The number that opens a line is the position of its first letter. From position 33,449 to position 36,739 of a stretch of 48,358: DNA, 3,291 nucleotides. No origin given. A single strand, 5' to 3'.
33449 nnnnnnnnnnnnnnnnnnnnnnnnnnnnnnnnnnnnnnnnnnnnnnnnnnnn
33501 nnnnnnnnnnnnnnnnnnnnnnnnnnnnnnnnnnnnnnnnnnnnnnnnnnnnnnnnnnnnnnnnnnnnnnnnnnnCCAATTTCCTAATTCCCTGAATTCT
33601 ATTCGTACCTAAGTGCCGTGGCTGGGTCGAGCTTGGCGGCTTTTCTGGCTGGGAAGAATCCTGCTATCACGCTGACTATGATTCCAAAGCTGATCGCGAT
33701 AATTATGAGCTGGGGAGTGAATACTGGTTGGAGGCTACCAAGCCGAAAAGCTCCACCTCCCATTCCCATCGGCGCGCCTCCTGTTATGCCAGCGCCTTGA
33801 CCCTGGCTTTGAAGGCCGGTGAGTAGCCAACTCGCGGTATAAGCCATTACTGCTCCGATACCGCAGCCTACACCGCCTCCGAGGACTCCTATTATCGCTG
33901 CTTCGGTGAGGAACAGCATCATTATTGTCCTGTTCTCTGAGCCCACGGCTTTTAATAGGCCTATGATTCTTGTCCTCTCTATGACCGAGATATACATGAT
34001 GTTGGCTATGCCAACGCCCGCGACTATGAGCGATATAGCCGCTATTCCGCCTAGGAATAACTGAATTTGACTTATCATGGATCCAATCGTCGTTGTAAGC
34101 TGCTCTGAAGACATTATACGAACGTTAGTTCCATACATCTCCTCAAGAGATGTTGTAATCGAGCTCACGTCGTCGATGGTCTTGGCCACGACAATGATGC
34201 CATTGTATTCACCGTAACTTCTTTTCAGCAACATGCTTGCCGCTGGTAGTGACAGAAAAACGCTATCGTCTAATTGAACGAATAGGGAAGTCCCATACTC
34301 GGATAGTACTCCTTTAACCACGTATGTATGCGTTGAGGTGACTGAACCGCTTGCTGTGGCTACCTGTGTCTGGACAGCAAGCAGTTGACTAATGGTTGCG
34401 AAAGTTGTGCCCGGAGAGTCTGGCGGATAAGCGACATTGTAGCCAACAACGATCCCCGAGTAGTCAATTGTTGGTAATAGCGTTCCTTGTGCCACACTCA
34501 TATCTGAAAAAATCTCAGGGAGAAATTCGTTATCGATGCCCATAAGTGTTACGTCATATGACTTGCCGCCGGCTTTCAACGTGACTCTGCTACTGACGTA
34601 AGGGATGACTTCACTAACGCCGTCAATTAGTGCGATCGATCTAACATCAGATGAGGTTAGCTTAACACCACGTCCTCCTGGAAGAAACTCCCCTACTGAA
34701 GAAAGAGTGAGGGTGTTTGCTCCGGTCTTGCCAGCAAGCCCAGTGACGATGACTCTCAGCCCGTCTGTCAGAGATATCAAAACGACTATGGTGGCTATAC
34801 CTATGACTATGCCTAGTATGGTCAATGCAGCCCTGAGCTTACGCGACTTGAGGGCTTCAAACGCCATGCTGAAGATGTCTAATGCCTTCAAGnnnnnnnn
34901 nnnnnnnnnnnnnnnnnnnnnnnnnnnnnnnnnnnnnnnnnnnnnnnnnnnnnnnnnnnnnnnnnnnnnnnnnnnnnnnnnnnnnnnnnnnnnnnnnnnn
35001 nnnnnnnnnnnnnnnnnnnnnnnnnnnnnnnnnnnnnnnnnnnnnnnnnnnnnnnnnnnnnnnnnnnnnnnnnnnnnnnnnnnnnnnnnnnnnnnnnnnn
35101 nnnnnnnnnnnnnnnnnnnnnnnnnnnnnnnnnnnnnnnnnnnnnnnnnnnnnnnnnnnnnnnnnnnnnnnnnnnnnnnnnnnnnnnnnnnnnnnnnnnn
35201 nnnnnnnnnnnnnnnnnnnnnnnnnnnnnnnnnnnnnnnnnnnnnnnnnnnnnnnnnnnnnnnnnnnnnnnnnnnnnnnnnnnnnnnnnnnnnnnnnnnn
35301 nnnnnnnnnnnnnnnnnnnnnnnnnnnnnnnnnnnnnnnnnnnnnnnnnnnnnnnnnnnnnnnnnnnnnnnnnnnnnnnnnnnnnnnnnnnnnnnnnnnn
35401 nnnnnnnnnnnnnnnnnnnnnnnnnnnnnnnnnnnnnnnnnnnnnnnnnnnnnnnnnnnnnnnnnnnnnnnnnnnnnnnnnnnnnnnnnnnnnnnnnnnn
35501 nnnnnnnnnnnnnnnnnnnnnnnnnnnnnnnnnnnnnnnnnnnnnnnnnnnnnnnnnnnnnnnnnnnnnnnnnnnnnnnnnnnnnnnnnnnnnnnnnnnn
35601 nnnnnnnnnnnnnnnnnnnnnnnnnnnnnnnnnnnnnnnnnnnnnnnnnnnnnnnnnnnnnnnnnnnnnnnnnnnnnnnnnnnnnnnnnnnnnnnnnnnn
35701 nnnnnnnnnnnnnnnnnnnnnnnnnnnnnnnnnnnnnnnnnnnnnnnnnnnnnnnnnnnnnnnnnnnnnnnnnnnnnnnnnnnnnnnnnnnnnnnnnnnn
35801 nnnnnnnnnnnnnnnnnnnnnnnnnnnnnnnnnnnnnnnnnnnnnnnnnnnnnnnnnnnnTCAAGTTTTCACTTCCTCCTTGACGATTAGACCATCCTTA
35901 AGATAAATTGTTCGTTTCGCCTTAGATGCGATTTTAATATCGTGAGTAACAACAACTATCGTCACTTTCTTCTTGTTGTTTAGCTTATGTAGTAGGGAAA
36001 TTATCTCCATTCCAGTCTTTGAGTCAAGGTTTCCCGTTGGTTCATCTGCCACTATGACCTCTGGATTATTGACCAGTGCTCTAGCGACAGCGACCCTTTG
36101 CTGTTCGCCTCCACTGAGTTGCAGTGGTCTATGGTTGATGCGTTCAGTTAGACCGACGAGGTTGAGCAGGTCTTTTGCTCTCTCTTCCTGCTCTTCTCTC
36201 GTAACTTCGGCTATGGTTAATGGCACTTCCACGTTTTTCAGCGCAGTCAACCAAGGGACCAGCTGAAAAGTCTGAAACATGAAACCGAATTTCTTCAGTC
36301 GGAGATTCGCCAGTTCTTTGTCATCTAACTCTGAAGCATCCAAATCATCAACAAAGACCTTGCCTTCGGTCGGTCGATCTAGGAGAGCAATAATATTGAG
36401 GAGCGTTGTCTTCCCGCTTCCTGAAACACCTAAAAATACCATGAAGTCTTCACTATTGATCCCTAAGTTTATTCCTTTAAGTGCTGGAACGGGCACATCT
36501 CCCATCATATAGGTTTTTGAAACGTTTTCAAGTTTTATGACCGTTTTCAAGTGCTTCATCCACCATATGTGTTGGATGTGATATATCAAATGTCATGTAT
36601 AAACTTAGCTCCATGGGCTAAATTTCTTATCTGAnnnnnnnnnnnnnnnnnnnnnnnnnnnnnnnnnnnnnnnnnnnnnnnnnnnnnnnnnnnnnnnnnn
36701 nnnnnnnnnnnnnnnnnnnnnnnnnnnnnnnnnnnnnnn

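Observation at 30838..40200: Three copies of a ~67-bp TATA-plus-dyad cassette link htrA and two MacB-type ABC operons into one putative envelope regulon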

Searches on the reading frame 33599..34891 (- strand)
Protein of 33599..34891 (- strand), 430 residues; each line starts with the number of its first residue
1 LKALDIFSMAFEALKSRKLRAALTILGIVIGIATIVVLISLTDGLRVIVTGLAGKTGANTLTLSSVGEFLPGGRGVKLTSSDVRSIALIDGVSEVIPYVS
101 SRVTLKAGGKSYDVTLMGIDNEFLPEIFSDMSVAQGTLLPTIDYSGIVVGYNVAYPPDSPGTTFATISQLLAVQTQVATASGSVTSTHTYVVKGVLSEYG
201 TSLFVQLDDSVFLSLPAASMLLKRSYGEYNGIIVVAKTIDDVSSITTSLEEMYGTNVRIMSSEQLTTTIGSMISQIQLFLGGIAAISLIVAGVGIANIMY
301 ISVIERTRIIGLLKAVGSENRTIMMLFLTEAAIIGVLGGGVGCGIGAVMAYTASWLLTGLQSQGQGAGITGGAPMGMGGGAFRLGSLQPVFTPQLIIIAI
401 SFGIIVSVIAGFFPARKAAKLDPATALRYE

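Call 10: search_protein_families(library=pfam, proteins=[window:33599-34891:-], max_evalue=0.01)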
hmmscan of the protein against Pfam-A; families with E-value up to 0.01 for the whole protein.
window:33599-34891:- (430 aa): 2 families
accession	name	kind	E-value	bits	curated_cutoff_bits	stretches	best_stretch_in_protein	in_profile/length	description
PF12704.14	MacB_PCD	-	1.5e-18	68.3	27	1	22-250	2-205/207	MacB-like periplasmic core domain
PF02687.27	FtsX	-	3e-16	60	25.5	1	283-423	3-120/120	FtsX-like permease C-terminal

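Call 56: search_protein_families(library=ncbifam, proteins=[window:33599-34891:-], max_evalue=0.001)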
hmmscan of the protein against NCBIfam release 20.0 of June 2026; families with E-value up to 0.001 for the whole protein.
window:33599-34891:- (430 aa): 8 families
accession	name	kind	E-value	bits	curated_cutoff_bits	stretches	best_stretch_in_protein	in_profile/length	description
NF007826.0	PRK10535.1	equivalog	1.4e-31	109.5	966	2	263-360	508-605/648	macrolide ABC transporter ATP-binding protein/permease MacB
TIGR02212.1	lolCE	equivalog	5.3e-24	84.9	362.45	1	18-430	21-411/411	lipoprotein-releasing ABC transporter permease subunit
TIGR03434.1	ADOP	subfamily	1.9e-12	46.1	622.3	2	266-362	664-763/803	ADOP family duplicated permease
NF008357.0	PRK11146.1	exception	2.7e-10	39.6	439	1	21-427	27-411/414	lipoprotein-releasing ABC transporter permease subunit LolE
NF038346.1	FtsX_actino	exception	5.7e-08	32.5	250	1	260-350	163-253/308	permease-like cell division protein FtsX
TIGR02213.1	lolE_release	exception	5.8e-08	32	540.35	1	21-427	24-408/411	lipoprotein-releasing ABC transporter permease subunit LolE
NF008076.0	PRK10814.1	exception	1.4e-07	30.9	473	1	21-430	27-399/399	lipoprotein-releasing ABC transporter permease subunit LolC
NF038347.1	FtsX_Gpos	exception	5.7e-07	29.2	225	1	231-346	123-237/296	permease-like cell division protein FtsX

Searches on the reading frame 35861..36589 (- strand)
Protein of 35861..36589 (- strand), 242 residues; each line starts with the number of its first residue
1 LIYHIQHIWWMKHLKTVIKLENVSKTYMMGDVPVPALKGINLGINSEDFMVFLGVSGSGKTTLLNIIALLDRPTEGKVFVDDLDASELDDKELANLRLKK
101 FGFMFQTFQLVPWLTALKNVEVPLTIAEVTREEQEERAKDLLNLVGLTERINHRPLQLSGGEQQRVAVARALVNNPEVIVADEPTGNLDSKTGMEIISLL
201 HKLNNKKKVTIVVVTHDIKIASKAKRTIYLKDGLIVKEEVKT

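Call 10: search_protein_families(library=pfam, proteins=[window:35861-36589:-], max_evalue=0.01)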
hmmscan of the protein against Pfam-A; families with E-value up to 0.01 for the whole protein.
window:35861-36589:- (242 aa): 9 families
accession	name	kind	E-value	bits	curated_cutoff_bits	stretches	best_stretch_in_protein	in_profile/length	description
PF00005.33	ABC_tran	-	6.8e-31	108.1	25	1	37-185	1-136/137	ABC transporter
PF13304.12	AAA_21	-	1.7e-05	25.4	27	0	49-71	1-23/304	AAA domain, putative AbiEii toxin, Type IV TA system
PF13401.12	AAA_22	-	0.00036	21.3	27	1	46-214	4-121/130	AAA domain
PF13166.12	AAA_13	-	0.0006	19.1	36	0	173-226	524-579/713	AAA domain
PF02463.25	SMC_N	-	0.0013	18.7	40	0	140-228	125-209/220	RecF/RecN/SMC N terminal domain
PF02492.25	cobW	-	0.0017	18.4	20.7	1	51-218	4-124/180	CobW/HypB/UreG, nucleotide-binding domain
PF00270.35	DEAD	-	0.0038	17.4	26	0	50-213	17-155/167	DEAD/DEAH box helicase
PF01637.24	ATPase_2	-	0.0075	16.5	33.2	0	46-127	19-79/225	ATPase domain predominantly from Archaea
PF20720.3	nSTAND3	-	0.0085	16.2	27.2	0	44-69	14-39/155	Novel STAND NTPase 3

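Call 56: search_protein_families(library=ncbifam, proteins=[window:35861-36589:-], max_evalue=0.001)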
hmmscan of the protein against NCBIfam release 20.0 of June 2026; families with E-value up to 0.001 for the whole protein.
window:35861-36589:- (242 aa): 191 families (the best 25 are shown)
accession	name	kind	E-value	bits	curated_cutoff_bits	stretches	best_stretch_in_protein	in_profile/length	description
NF007826.0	PRK10535.1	equivalog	2.8e-71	240.6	966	1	16-239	3-225/648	macrolide ABC transporter ATP-binding protein/permease MacB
TIGR02211.1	LolD_lipo_ex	equivalog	9.2e-71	237.8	307.75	1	17-236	1-220/221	lipoprotein-releasing ABC transporter ATP-binding protein LolD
NF008639.0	PRK11629.1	equivalog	1.3e-63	214.6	360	1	15-238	4-227/234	lipoprotein-releasing ABC transporter ATP-binding protein LolD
TIGR02673.1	FtsE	equivalog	2e-62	210.6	264.85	1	17-233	1-213/214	cell division ATP-binding protein FtsE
NF007879.0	PRK10584.1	equivalog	4.3e-61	206.5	336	1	16-237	5-226/228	putative ABC transporter ATP-binding protein YbbA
NF038007.1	ABC_ATP_DarD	equivalog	1.7e-60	204.2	375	1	18-234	2-217/218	darobactin export ABC transporter ATP-binding protein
TIGR02982.1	heterocyst_DevA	subfamily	4e-59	199.9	295.8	1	17-235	1-219/220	ABC exporter ATP-binding subunit, DevA family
TIGR03608.1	L_ocin_972_ABC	subfamily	4.8e-58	196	254.85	1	21-230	2-206/206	putative bacteriocin export ABC transporter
NF040933.2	ABC_arch_GlcV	equivalog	8.4e-55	186.1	450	1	18-236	3-221/357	glucose ABC transporter ATP-binding protein GlcV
TIGR02315.1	ABC_phnC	equivalog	2.5e-51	174.4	266.1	1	17-238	1-227/243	phosphonate ABC transporter ATP-binding protein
TIGR01186.1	proV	subfamily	3e-51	174.6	326.6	1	36-237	8-210/363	betaine/proline/choline family ABC transporter ATP-binding protein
TIGR02314.1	ABC_MetN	equivalog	1.6e-49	168.8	499.7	1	17-224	1-207/343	methionine ABC transporter ATP-binding protein MetN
NF007027.0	PRK09493.1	equivalog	2.7e-49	167.7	379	1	18-237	2-216/240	glutamine ABC transporter ATP-binding protein GlnQ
TIGR03265.1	PhnT2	equivalog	2e-48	165.4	457.7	1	17-221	4-198/353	putative 2-aminoethylphosphonate ABC transporter ATP-binding protein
NF008428.0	PRK11264.1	equivalog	1.5e-47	162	406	1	17-238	3-225/250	L-cystine ABC transporter ATP-binding protein TcyN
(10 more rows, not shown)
